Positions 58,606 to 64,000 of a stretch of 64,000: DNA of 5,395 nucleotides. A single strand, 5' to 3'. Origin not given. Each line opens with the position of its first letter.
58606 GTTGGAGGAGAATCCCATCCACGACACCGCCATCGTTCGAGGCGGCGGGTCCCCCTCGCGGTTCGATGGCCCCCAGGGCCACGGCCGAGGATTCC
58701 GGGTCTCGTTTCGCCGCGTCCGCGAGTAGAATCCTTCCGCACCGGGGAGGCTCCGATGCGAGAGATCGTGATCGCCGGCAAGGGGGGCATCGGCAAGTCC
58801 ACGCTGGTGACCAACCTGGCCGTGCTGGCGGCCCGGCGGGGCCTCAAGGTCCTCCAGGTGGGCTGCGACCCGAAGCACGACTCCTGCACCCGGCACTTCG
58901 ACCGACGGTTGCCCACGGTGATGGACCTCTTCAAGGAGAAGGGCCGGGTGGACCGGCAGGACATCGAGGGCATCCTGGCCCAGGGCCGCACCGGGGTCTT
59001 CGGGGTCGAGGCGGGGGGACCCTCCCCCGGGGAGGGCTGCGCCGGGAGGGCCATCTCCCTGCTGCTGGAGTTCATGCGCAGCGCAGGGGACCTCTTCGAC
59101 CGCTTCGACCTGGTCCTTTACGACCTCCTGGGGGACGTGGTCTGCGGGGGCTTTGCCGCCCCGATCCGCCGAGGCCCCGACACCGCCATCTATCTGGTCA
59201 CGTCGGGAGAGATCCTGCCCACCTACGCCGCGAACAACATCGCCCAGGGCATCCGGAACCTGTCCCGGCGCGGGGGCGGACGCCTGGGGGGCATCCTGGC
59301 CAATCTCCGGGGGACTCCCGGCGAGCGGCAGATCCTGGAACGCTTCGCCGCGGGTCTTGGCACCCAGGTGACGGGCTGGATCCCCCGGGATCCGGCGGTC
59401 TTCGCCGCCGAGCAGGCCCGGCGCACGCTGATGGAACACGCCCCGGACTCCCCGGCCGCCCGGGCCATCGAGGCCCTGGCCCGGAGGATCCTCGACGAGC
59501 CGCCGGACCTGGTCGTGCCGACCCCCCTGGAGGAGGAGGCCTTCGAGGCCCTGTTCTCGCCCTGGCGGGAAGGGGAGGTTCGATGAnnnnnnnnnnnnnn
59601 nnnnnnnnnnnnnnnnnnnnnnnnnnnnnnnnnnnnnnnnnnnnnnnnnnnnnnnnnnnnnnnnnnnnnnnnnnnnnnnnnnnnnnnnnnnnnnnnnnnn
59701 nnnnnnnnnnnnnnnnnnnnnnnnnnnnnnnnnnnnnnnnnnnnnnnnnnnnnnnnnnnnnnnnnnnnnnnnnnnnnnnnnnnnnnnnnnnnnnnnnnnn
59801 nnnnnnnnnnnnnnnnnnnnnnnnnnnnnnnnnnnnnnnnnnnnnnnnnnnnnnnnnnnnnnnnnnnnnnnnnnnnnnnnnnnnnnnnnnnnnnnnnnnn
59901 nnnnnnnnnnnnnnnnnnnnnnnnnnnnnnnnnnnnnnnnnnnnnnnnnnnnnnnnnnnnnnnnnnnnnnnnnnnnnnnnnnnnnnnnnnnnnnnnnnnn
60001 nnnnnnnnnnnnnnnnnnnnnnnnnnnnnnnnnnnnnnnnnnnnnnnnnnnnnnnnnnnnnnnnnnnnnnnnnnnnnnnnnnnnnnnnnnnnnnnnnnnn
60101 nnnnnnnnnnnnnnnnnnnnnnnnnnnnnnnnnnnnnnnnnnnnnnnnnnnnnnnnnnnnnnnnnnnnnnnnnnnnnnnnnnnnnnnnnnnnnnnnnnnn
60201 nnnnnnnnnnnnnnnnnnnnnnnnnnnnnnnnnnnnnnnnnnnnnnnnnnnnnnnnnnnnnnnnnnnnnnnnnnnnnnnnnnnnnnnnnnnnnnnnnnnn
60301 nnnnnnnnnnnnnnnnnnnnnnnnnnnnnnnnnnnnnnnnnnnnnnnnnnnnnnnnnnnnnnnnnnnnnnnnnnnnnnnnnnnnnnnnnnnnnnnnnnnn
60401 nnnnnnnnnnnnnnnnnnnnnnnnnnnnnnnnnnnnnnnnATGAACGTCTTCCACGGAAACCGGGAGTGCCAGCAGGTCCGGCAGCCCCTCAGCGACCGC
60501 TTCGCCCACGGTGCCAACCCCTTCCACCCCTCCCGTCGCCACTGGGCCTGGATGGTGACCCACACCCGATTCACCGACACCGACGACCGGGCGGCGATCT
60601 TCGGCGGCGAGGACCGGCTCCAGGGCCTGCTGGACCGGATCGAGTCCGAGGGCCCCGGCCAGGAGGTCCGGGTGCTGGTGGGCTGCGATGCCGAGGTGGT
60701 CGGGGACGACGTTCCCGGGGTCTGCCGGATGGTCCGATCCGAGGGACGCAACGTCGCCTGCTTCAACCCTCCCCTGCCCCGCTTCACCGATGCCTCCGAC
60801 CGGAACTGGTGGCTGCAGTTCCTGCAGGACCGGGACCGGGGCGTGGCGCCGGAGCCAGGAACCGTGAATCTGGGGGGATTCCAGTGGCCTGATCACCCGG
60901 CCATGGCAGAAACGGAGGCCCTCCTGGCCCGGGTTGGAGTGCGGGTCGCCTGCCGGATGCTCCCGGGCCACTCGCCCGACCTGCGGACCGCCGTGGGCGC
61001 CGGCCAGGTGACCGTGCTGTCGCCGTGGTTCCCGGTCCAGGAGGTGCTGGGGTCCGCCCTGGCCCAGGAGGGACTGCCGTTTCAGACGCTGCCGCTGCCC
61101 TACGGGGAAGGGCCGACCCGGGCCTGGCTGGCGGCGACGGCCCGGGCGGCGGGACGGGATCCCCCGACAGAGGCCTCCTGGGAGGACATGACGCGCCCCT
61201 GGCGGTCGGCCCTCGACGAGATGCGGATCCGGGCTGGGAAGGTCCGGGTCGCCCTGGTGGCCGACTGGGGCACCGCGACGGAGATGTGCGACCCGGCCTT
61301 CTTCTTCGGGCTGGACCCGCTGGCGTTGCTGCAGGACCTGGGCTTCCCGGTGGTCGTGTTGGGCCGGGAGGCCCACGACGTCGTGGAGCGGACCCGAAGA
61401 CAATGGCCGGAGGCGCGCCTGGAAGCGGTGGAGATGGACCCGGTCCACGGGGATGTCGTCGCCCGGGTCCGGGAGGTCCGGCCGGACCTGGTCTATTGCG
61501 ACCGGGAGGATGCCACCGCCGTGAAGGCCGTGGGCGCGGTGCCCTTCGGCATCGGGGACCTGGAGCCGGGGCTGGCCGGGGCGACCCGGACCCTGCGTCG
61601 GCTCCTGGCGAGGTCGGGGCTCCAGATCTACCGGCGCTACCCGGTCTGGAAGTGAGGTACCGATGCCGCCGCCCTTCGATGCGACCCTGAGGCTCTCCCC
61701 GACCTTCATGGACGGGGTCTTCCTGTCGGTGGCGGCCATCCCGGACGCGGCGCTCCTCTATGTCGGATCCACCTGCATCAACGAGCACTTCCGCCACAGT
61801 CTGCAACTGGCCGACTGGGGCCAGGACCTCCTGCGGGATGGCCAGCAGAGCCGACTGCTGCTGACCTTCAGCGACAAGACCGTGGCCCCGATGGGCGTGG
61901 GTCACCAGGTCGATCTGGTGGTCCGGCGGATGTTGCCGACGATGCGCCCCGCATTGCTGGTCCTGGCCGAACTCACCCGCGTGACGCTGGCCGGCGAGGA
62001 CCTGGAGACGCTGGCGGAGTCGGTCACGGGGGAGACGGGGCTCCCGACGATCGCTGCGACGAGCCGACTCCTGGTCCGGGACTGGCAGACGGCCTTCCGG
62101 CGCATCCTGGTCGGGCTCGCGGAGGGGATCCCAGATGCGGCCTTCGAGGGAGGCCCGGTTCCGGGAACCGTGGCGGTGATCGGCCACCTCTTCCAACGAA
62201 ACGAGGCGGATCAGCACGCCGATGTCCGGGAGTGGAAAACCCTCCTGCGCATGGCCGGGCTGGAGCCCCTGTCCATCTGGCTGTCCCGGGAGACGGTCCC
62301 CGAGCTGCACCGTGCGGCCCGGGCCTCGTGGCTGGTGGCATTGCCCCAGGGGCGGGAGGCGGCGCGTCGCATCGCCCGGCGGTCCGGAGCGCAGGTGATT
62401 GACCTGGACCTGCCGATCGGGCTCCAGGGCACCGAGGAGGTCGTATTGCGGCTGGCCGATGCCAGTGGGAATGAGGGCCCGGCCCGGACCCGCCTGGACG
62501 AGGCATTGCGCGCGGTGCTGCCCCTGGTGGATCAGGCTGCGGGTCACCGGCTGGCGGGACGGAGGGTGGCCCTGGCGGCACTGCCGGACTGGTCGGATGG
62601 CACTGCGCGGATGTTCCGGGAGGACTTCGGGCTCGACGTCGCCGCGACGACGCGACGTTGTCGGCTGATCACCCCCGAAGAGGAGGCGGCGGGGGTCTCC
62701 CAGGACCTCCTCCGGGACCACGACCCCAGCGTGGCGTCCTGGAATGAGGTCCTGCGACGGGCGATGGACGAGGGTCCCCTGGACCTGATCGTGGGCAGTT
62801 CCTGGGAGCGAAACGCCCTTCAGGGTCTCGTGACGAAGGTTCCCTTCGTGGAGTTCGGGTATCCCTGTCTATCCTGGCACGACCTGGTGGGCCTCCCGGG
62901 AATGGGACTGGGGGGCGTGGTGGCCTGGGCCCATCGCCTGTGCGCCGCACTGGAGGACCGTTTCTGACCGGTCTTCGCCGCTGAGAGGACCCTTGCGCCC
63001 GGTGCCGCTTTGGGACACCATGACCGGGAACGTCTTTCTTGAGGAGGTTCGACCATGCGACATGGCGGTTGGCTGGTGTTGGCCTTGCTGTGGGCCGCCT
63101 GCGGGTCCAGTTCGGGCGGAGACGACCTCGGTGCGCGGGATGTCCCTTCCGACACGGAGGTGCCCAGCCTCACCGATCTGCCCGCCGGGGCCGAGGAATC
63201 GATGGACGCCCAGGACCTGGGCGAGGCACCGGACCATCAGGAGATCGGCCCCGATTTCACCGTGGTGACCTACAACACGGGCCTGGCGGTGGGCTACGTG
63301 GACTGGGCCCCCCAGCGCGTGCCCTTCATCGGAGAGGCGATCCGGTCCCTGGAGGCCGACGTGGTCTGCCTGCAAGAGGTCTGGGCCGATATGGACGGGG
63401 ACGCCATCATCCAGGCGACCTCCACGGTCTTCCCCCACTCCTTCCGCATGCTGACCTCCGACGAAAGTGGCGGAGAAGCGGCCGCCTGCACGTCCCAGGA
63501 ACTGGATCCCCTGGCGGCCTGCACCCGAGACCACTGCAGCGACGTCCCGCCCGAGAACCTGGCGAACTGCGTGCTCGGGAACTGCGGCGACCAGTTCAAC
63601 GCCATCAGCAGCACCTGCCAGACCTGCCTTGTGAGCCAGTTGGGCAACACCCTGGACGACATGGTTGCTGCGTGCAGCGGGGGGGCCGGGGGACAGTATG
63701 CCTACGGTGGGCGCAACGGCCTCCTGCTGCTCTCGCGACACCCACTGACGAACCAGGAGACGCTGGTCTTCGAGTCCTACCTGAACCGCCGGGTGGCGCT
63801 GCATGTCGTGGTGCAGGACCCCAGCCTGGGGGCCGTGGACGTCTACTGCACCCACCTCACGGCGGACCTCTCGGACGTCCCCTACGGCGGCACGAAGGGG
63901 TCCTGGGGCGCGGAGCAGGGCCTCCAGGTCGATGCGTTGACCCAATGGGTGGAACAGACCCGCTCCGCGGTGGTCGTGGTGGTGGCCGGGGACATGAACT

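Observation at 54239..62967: Two divergent, paralogous nitrogenase-like (Nfl) three-component gene sets of unknown function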

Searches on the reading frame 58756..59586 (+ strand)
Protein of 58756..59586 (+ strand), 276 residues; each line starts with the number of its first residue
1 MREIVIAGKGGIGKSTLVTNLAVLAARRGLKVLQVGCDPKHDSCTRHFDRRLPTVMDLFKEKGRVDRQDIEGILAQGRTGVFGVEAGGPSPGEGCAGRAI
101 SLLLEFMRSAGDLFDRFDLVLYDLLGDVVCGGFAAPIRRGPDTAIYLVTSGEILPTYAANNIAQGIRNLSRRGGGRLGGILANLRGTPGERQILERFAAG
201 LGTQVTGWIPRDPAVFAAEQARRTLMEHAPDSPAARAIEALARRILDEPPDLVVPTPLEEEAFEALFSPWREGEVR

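Call 4: search_protein_families(library=pfam, proteins=[window:58756-59586:+], max_evalue=0.01)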
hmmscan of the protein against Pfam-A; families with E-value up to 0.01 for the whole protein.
window:58756-59586:+ (276 aa): 11 families
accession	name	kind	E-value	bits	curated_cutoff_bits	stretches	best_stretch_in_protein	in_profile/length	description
PF00142.24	Fer4_NifH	-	2.6e-79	267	25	1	2-268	1-266/271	4Fe-4S iron sulfur cluster binding proteins, NifH/frxC family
PF01656.29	CbiA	-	2e-11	44.4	25.4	1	4-220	2-120/125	CobQ/CobB/MinD/ParA nucleotide binding domain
PF10609.15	ParA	-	2.7e-08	34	27.1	1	4-32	7-35/246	NUBPL iron-transfer P-loop NTPase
PF13614.12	AAA_31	-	7.4e-07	29.7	27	1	6-45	7-46/177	AAA domain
PF02374.21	ArsA_ATPase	-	1.4e-06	28.2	24.3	1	1-42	1-42/305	Anion-transporting ATPase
PF09140.17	MipZ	-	0.00016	21.5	20.7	1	5-54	4-54/262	ATPase MipZ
PF13481.12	AAA_25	-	0.00017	21.7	27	1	4-34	36-65/195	AAA domain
PF13191.12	AAA_16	-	0.00022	22.2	32.6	1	4-86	27-104/167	AAA ATPase domain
PF05729.18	NACHT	-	0.0018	18.6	26.7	1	3-31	2-30/167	NACHT domain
PF20720.3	nSTAND3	-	0.0039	17.3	27.2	1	4-40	20-55/155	Novel STAND NTPase 3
PF03308.22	MeaB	-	0.0057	16.1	23.1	1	4-40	36-72/273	Methylmalonyl Co-A mutase-associated GTPase MeaB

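Call 5: search_protein_families(library=ncbifam, proteins=[window:58756-59586:+], max_evalue=0.01)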
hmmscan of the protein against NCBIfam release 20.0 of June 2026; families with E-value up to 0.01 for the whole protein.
window:58756-59586:+ (276 aa): 20 families
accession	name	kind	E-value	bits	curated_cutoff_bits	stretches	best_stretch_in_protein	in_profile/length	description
TIGR01287.1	nifH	equivalog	1.2e-82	277.3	394.35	1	2-272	1-270/275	nitrogenase iron protein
NF033200.1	F430_CfbC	exception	9.3e-80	267.7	402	1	2-267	1-259/260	Ni-sirohydrochlorin a,c-diamide reductive cyclase ATP-dependent reductase subunit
NF009701.0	PRK13230.1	subfamily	6.6e-71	238.7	350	1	1-264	1-275/291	nitrogenase reductase-like protein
NF009702.0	PRK13231.1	equivalog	7.1e-68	228.6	427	1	1-270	2-262/264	nitrogenase reductase-like protein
TIGR01281.1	DPOR_bchL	equivalog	2.2e-50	171.5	345.15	1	4-266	3-264/268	ferredoxin:protochlorophyllide reductase (ATP-dependent) iron-sulfur ATP-binding protein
TIGR02016.1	BchX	equivalog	3.5e-45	154.5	331.2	1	3-267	2-268/296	chlorophyllide a reductase iron protein subunit X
TIGR01969.1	minD_arch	subfamily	6.2e-11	41.9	201.75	2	194-248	179-233/251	cell division ATPase MinD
NF041136.1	MrpORP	equivalog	5.8e-08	32.4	450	1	4-33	9-38/365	iron-sulfur cluster carrier protein MrpORP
TIGR03371.1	cellulose_yhjQ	equivalog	1.4e-07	31.2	157.85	1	1-41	1-42/246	cellulose biosynthesis protein BcsQ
NF041546.1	ParA_partition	equivalog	2.2e-07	30.6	180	1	5-41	4-40/203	ParA family partition ATPase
TIGR00345.1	GET3_arsA_TRC40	subfamily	5.2e-06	26.2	135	1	6-51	2-46/299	TRC40/GET3/ArsA family transport-energizing ATPase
TIGR01968.1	minD_bact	equivalog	3.5e-05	23.3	212.9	1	4-38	5-39/261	septum site-determining protein MinD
TIGR03815.1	CpaE_hom_Actino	equivalog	3.7e-05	23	154.45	1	5-40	116-151/340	septum site-determining protein Ssd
NF053622.1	ATPseBagAMYCTU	equivalog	6e-05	22.6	400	1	5-50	11-55/325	ATPase BagA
TIGR04291.1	arsen_driv_ArsA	equivalog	6.3e-05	21.9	650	1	4-41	323-360/565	arsenical pump-driving ATPase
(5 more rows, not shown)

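Call 37: search_dna_similar(query=window:58756-59586:+, collection=plasmids, mode=protein, max_rows=40, rows=spread)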
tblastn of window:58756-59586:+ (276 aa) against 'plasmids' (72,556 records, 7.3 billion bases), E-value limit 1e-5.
Records with a match: 273; places in all: 380; records where one place covers at least 80% of the query: 262.
Best place of each record, by identity: <60% 273.
By first word of the organism name: Rhizobium 127; Sinorhizobium 76; Bradyrhizobium 10; Clostridium 9; Mesorhizobium 8; Paraburkholderia 6; Nitratidesulfovibrio 4; Neorhizobium 4; Nostoc 3; Sulfitobacter 3; and 18 more.
By predicted mobility (MOB-suite, as given by PLSDB): conjugative 206; non-mobilizable 58; mobilizable 9.
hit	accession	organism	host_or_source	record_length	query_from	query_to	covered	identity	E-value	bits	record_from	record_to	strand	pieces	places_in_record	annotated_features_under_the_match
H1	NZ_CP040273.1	Nostoc sp. C052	Blasia pusilla,pure culture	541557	1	270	98%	43.9%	1e-35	142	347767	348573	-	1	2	nifH: nitrogenase iron protein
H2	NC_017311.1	Nitratidesulfovibrio vulgaris RCH1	-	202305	1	270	98%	42.9%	3e-33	135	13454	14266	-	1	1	nifH: nitrogenase iron protein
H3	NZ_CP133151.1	Sinorhizobium chiapasense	Acaciella angustissima,cell culture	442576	1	267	97%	43.3%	2e-34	138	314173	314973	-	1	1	nifH: nitrogenase iron protein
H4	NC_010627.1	Paraburkholderia phymatum STM815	-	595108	1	267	97%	42.9%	1e-34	139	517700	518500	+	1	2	nifH: nitrogenase iron protein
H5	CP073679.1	Sinorhizobium meliloti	Medicago truncatula,cell culture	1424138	1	267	97%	42.8%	4e-26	143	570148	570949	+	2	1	none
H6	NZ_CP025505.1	Rhizobium leguminosarum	Pisum sativum,pea nodule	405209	1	267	97%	42.5%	1e-35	142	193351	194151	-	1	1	nifH: nitrogenase iron protein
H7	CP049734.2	Rhizobium leguminosarum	Pisum sativum,Pisum sativum nodules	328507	1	267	97%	42.5%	1e-35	141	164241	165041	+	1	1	nifH: nitrogenase iron protein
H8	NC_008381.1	Rhizobium johnstonii 3841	-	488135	1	267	97%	42.5%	2e-35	141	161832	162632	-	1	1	nifH: nitrogenase iron protein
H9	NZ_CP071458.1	Rhizobium lentis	lentil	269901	1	267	97%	42.5%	2e-35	141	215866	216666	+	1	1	nifH: nitrogenase iron protein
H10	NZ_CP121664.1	Rhizobium sp. CB3090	Gliricidia sp.,cell culture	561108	1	267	97%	42.5%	2e-34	138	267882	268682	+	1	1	nifH: nitrogenase iron protein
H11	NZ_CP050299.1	Mesorhizobium huakuii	Oxytropis kamtschatica,cell ...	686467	1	267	97%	42.5%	4e-34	137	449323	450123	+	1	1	nifH: nitrogenase iron protein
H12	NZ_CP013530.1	Rhizobium phaseoli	Phaseolus vulgaris,Whole ...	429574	1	267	97%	42.5%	6e-34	137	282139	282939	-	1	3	nifH: nitrogenase iron protein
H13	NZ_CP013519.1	Rhizobium sp. N113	Phaseolus vulgaris,Whole ...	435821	1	267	97%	42.5%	6e-34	137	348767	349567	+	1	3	nifH: nitrogenase iron protein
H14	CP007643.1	Rhizobium etli bv. phaseoli str. IE4803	Phaseolus vulgaris,whole organism,nodule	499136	1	267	97%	42.5%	6e-34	137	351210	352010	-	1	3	nifH-1: nitrogenase iron protein NifH 1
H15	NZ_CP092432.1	Rhizobium sp. K102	Phaseolus vulgaris,Cell culture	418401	1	267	97%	42.5%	6e-34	137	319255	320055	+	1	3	nifH: nitrogenase iron protein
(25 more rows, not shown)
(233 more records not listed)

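Call 39: get_annotated_region(hit=H2, flank=9000)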
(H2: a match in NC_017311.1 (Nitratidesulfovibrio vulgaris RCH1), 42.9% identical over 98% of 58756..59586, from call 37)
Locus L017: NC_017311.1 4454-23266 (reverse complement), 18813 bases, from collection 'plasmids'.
description: Nitratidesulfovibrio vulgaris RCH1 plasmid pDEVAL01, complete sequence
organism: Nitratidesulfovibrio vulgaris RCH1 (NCBI taxid 573059)
taxonomy: Bacteria; Thermodesulfobacteriota; Desulfovibrionia; Desulfovibrionales; Desulfovibrionaceae; Nitratidesulfovibrio; Nitratidesulfovibrio vulgaris; Nitratidesulfovibrio vulgaris RCH1
host: -; source: -; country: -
typing (MOB-suite, as given by PLSDB): non-mobilizable
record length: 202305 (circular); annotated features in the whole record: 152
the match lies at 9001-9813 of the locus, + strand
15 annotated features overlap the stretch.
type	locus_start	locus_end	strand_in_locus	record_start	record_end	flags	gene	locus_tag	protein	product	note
CDS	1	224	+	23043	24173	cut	-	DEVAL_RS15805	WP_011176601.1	ABC transporter permease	-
CDS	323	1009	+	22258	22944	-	-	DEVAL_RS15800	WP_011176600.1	ABC transporter ATP-binding protein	-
CDS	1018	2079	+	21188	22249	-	-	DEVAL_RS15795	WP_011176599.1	efflux RND transporter periplasmic adaptor subunit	-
CDS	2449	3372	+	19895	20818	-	-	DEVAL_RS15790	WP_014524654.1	CAAX prenyl protease-related protein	-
CDS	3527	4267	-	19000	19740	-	-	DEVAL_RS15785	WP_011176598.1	PaeR7I family type II restriction endonuclease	-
CDS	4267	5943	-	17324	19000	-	-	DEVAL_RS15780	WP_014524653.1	Eco57I restriction-modification methylase domain-containing protein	GO:0006304 - DNA modification [Evidence IEA]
CDS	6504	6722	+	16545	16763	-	-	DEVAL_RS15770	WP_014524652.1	hypothetical protein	-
CDS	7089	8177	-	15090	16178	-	-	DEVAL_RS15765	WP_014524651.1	homocitrate synthase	-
CDS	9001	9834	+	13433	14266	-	nifH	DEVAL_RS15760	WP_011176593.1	nitrogenase iron protein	GO:0009399 - nitrogen fixation [Evidence IEA]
CDS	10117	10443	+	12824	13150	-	-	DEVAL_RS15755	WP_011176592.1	P-II family nitrogen regulator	-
CDS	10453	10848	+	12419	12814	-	-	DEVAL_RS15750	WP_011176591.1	P-II family nitrogen regulator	-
CDS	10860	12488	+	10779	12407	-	nifD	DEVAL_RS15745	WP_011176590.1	nitrogenase molybdenum-iron protein alpha chain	GO:0009399 - nitrogen fixation [Evidence IEA]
CDS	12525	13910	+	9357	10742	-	nifK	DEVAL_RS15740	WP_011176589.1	nitrogenase molybdenum-iron protein subunit beta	GO:0009399 - nitrogen fixation [Evidence IEA]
CDS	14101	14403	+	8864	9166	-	-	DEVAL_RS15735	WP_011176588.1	(2Fe-2S) ferredoxin domain-containing protein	-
CDS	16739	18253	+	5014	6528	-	-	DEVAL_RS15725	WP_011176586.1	nitrogenase component 1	-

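Call 44: search_solved_structures(query=window:58756-59586:+, max_evalue=1e-10)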
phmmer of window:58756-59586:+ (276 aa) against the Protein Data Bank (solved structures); distinct sequences matched with E-value up to 1e-10: 26.
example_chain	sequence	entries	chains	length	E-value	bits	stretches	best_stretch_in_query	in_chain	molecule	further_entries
4wza_E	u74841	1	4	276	2.8e-65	223.8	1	1-267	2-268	Nitrogenase iron protein 1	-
1fp6_A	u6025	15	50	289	3e-65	223.8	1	1-268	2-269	NITROGENASE IRON PROTEIN | nitrogenase IRON protein 1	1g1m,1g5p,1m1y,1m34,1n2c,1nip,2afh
10zn_F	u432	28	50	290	3e-65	223.8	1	1-268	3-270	Nitrogenase iron protein NifH | Nitrogenase iron protein 1 | Nitrogenase iron protein gamma chain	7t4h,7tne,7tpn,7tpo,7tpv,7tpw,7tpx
4wzb_E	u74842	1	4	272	3.2e-65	223.7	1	1-267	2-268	Nitrogenase iron protein 1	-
9haz_D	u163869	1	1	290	3.7e-65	223.5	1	1-267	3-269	Fe protein NifH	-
8q5w_A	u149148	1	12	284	4.6e-65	223.2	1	2-267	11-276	Nitrogenase iron protein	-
6q93_A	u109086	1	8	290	6.2e-65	222.7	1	1-268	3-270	Nitrogenase iron protein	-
9haz_A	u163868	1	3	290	7e-65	222.6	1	1-267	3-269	Fe protein NifH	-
1xdb_A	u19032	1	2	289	1.1e-64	221.9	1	1-268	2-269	Nitrogenase iron protein 1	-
1de0_A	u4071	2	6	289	1.5e-64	221.5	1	1-268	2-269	NITROGENASE IRON PROTEIN | Nitrogenase iron protein 1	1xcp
1xd8_A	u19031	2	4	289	1.5e-64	221.5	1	1-268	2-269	Nitrogenase iron protein 1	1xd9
8tc3_A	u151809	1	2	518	1.6e-64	221.4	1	1-268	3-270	Nitrogenase iron protein,Fluorescent protein plum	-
9fmg_D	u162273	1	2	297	5.3e-64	219.7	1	2-270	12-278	Nitrogenase iron protein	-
6nzj_A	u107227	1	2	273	3.8e-63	216.9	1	1-267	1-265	Nitrogenase iron protein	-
2c8v_A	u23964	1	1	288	4.2e-63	216.7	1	1-268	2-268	NITROGENASE IRON PROTEIN 1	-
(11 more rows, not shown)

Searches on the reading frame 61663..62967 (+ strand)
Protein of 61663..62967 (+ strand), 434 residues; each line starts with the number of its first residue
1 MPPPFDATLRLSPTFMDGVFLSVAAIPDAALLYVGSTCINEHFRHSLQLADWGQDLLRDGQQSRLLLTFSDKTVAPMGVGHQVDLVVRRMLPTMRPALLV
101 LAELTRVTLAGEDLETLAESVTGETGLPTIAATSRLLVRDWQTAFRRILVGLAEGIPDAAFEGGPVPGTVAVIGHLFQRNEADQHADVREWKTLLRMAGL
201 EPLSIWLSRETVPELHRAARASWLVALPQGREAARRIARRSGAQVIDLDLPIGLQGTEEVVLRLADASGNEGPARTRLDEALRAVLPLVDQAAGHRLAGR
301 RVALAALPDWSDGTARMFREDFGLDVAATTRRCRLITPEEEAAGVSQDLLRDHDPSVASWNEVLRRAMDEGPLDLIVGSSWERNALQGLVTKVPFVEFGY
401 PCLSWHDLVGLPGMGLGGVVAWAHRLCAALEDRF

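Call 4: search_protein_families(library=pfam, proteins=[window:61663-62967:+], max_evalue=0.01)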
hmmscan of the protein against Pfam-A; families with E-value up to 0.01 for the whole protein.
window:61663-62967:+ (434 aa): 1 family
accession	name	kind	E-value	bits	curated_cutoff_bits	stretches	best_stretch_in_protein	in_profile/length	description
PF00148.24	Oxidored_nitro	-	1.3e-28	100.5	28.6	1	78-430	57-398/399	Nitrogenase component 1 type Oxidoreductase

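Call 5: search_protein_families(library=ncbifam, proteins=[window:61663-62967:+], max_evalue=0.01)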
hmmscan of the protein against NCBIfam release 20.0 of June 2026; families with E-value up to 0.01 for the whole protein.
window:61663-62967:+ (434 aa): 7 families
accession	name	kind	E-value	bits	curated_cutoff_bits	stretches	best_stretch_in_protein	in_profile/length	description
TIGR01286.1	nifK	equivalog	1.7e-07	30.1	427.3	1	229-427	296-491/516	nitrogenase molybdenum-iron protein subunit beta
TIGR01285.1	nifN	equivalog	0.00024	20.1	326.8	1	214-402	229-402/433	nitrogenase iron-molybdenum cofactor biosynthesis protein NifN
TIGR02014.1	BchZ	equivalog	0.00027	20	529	1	148-432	133-392/468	chlorophyllide a reductase subunit Z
TIGR02932.1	vnfK_nitrog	equivalog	0.00067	18.6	873.95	1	207-428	217-438/457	V-containing nitrogenase subunit beta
NF011047.0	PRK14477.1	equivalog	0.00099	17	1229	1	212-336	702-825/917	bifunctional nitrogenase iron-molybdenum cofactor biosynthesis protein NifEN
TIGR01279.1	DPOR_bchN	equivalog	0.001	18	419.95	1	81-284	70-264/407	ferredoxin:protochlorophyllide reductase (ATP-dependent) subunit N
TIGR02931.1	anfK_nitrog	equivalog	0.0083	14.9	853.85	0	211-429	224-443/461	Fe-only nitrogenase subunit beta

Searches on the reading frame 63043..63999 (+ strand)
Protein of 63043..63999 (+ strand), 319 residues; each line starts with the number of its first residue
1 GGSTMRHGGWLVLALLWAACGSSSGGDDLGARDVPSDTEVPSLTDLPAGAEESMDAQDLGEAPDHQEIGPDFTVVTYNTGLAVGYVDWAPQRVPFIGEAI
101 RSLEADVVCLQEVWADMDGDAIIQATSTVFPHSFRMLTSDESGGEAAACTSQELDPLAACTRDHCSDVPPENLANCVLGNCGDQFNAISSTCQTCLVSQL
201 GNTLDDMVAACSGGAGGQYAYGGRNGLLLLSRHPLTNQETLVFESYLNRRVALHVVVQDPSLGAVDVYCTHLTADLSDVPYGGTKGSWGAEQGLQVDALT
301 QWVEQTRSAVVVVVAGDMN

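Call 14: search_protein_families(library=pfam, proteins=[window:63043-63999:+], max_evalue=0.001)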
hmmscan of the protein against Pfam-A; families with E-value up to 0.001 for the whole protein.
window:63043-63999:+ (319 aa): 1 family
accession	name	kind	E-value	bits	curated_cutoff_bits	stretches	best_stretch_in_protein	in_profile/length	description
PF03372.29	Exo_endo_phos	-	6.7e-08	33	24.5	1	96-319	22-155/225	Endonuclease/Exonuclease/phosphatase family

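Call 61: search_protein_families(library=ncbifam, proteins=[window:63043-63999:+], max_evalue=0.01)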
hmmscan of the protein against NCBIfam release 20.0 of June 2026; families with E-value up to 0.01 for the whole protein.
window:63043-63999:+ (319 aa): 0 families
